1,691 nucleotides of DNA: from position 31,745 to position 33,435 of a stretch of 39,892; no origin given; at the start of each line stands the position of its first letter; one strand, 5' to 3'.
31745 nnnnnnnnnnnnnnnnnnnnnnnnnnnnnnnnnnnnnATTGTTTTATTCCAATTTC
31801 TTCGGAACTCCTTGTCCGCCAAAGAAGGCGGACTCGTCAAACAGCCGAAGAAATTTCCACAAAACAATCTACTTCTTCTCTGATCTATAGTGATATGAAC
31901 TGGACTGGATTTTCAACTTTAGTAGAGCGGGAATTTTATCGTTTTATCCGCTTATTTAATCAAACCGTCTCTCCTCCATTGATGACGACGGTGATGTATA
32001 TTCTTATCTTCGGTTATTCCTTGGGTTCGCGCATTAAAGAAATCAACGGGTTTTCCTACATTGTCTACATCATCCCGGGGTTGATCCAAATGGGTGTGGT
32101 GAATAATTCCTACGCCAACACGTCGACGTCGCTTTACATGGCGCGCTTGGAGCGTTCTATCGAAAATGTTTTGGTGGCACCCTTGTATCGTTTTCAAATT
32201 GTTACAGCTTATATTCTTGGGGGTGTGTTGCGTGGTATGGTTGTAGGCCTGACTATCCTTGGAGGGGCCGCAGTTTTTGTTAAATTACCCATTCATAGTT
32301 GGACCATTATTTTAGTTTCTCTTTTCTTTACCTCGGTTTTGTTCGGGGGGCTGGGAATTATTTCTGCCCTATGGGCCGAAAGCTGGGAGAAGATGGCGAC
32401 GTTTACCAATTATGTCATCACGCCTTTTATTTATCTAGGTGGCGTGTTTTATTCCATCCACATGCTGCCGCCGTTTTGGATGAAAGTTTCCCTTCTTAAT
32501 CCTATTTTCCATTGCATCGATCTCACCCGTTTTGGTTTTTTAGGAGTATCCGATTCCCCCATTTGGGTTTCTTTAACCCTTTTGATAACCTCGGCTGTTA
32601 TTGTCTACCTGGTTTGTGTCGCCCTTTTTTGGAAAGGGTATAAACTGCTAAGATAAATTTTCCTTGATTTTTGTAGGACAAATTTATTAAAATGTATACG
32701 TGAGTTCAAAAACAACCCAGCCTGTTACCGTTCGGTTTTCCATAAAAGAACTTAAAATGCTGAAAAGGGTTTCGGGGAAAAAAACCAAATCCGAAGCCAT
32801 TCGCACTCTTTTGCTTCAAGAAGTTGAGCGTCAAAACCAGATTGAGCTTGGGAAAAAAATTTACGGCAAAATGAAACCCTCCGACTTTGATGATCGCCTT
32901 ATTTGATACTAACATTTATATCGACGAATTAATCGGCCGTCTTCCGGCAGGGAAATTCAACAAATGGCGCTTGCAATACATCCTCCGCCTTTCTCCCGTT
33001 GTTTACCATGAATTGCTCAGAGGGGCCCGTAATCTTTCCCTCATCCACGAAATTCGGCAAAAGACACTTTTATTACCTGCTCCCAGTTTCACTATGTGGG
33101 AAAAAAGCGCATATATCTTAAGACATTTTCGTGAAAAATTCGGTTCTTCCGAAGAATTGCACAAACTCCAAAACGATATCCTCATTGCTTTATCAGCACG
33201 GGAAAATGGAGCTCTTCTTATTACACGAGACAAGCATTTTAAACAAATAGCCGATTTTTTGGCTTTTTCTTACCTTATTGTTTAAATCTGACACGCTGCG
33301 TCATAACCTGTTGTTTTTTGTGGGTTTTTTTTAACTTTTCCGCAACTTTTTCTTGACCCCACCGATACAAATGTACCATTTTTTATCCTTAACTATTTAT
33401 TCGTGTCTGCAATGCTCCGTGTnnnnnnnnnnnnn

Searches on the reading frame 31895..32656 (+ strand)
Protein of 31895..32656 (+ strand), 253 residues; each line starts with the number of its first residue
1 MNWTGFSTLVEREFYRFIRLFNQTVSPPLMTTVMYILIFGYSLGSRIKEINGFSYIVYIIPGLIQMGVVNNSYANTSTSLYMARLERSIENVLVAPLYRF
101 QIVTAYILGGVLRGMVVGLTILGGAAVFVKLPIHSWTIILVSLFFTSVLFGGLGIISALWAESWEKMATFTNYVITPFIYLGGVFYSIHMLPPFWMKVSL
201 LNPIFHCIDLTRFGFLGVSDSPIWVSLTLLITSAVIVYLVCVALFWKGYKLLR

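Call 81: find_homologous_proteins(query=window:31895-32656:+, max_evalue=1e-40)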
Query window:31895-32656:+ (253 aa): 6876 proteins with E <= 1e-40 among 8000 candidates; the best 120 are listed.
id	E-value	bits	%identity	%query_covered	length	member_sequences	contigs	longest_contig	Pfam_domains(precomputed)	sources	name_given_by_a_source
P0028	1.8e-159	547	100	100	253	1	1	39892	PF01061.30,PF12698.14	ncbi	-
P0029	2.5e-120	419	72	100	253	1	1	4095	PF01061.30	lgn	-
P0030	1.5e-118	413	72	100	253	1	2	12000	PF01061.30,PF12698.14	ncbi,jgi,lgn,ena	-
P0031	5.5e-118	411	73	100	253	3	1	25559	PF01061.30,PF12698.14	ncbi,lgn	-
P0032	7.9e-118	411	71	100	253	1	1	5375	PF01061.30,PF12698.14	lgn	-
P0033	4.4e-117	408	71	100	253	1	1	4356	PF01061.30,PF12698.14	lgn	-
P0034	6.4e-114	398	70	100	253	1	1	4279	PF01061.30,PF12698.14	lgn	-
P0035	7.5e-114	398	68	100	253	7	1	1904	PF01061.30,PF12698.14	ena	-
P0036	9.9e-114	397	69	100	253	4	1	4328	PF01061.30,PF12698.14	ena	-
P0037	1.1e-111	390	68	100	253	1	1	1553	PF01061.30,PF12698.14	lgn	-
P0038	7.9e-111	388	70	100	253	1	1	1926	PF01061.30,PF12698.14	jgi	jgi:ABC-2 type transport system permease protein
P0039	7.2e-110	385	66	100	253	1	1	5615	PF01061.30,PF12698.14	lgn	-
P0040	1.0e-108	381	68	100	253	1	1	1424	PF01061.30,PF12698.14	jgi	-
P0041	2.0e-108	380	67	100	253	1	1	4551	PF01061.30,PF12698.14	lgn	-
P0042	4.7e-108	379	68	99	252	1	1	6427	PF01061.30,PF12698.14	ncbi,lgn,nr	ncbi:MAG: ABC transporter permease [Deltaproteobacteria bacterium]|nr:ABC transporter permease [Delt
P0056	9.6e-101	355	66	99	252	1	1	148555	PF01061.30,PF12698.14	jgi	-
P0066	3.6e-97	343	62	100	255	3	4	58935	PF01061.30,PF12698.14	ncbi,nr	ncbi:MAG: hypothetical protein A3G32_00540 [Deltaproteobacteria bacterium RIFCSPLOWO2_12_FULL_40_28]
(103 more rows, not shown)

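Call 82: find_encoding_contigs(protein=P0031, flank=8000, max_places=1)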
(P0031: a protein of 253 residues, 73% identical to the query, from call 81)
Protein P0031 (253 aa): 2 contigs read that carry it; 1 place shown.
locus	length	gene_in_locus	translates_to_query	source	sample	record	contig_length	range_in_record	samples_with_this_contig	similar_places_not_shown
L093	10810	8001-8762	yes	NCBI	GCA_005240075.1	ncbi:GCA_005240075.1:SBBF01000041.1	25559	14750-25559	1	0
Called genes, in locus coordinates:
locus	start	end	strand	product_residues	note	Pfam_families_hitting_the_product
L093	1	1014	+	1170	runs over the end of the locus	PF01370:Epimerase (weak), PF07993:NAD_binding_4, PF01553:Acyltransferase, PF01073:3Beta_HSD, PF01370:Epimerase, PF07993:NAD_binding_4, PF13460:NAD_binding_10 (weak), PF16363:GDP_Man_Dehyd, +3 more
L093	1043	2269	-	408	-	-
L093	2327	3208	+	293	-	PF01571:GCV_T, PF08669:GCV_T_C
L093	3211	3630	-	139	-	PF02661:Fic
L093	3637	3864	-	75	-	PF04014:MazE_antitoxin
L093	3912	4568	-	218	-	PF12710:HAD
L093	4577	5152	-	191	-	-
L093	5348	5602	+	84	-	-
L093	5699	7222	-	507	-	PF01019:G_glu_transpept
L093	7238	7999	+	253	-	PF00005:ABC_tran, PF13304:AAA_21 (weak)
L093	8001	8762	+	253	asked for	PF01061:ABC2_membrane, PF12698:ABC2_membrane_3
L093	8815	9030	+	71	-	-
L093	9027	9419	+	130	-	PF01850:PIN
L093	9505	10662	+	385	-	-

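Call 83: find_encoding_contigs(protein=P0056, flank=8000, max_places=1)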
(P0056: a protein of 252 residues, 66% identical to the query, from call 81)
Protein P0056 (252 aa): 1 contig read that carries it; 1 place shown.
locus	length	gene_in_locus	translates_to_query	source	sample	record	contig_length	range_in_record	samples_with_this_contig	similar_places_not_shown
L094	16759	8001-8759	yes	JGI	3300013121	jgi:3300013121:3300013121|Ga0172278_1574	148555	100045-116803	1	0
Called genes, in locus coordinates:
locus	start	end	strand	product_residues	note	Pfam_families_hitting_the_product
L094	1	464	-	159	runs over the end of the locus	-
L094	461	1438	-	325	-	PF00561:Abhydrolase_1, PF12697:Abhydrolase_6, PF12146:Hydrolase_4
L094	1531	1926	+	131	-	-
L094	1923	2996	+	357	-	PF04055:Radical_SAM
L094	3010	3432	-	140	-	-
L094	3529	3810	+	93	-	-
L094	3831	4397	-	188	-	PF00160:Pro_isomerase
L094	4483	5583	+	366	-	PF07995:GSDH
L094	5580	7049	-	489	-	PF01019:G_glu_transpept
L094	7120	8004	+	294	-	PF00005:ABC_tran, PF13304:AAA_21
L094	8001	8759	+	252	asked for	PF01061:ABC2_membrane, PF12698:ABC2_membrane_3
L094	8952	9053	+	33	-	-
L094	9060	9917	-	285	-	PF00963:Cohesin (weak)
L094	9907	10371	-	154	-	-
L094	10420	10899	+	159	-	PF00472:RF-1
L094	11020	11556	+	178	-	PF00929:RNase_T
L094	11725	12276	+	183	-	-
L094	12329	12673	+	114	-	-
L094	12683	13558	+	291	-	PF00483:NTP_transferase, PF12804:NTP_transf_3 (weak)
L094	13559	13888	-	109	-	-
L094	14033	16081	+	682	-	PF17764:PriA_3primeBD, PF04851:ResIII, PF00270:DEAD, PF00271:Helicase_C (faint), PF18319:Zn_ribbon_PriA, PF18074:PriA_C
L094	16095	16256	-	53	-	-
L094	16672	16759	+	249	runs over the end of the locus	-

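Call 84: find_encoding_contigs(protein=P0066, flank=8000, max_places=1)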
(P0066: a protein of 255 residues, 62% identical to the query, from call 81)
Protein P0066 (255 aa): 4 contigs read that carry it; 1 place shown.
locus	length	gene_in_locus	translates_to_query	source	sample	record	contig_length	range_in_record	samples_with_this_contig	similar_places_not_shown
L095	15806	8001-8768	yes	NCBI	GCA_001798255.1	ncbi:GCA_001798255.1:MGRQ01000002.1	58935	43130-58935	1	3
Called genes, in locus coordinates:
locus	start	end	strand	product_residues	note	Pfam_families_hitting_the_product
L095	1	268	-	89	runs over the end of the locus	PF00887:ACBP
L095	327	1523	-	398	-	PF17164:DUF5122 (faint)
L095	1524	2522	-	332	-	PF09587:PGA_cap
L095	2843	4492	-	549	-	-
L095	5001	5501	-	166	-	-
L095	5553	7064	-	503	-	PF01019:G_glu_transpept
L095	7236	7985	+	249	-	PF00005:ABC_tran, PF13304:AAA_21 (weak)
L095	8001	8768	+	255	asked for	PF01061:ABC2_membrane, PF12698:ABC2_membrane_3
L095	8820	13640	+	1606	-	-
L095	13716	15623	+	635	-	-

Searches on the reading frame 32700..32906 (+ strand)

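Call 3: search_protein_families(library=pfam, proteins=[window:32700-32906:+], max_evalue=1)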
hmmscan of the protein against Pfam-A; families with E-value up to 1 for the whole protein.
window:32700-32906:+ (68 aa): 2 families
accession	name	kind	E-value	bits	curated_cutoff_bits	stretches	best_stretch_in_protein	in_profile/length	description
PF01402.27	RHH_1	-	0.008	16.5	20.5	1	15-44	11-39/39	Ribbon-helix-helix protein, copG family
PF19807.5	DUF6290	-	0.01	16.4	27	1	9-53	4-50/72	Family of unknown function (DUF6290)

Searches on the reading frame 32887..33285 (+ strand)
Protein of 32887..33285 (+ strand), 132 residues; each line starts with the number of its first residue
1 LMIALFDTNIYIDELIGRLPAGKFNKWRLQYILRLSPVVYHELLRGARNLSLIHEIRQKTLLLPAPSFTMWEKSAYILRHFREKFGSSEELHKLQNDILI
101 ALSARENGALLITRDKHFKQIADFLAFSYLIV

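Call 3: search_protein_families(library=pfam, proteins=[window:32887-33285:+], max_evalue=1)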
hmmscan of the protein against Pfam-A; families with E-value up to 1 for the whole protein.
window:32887-33285:+ (132 aa): 2 families
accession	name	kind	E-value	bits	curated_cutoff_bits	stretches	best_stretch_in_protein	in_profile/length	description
PF01850.27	PIN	-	1.6e-10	42.1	23.6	1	5-122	2-118/120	PIN domain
PF18480.7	DUF5615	-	0.012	15.9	23.8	1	78-123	14-63/110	Domain of unknown function (DUF5615)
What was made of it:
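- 32700..33285 (+): vapBC-like toxin-antitoxin pair: RHH 32700-32906 and PIN 32887-33285. It is the variable insert between the ABC-2 permease and the big gene, not part of the protein's system. Pfam (call 3).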
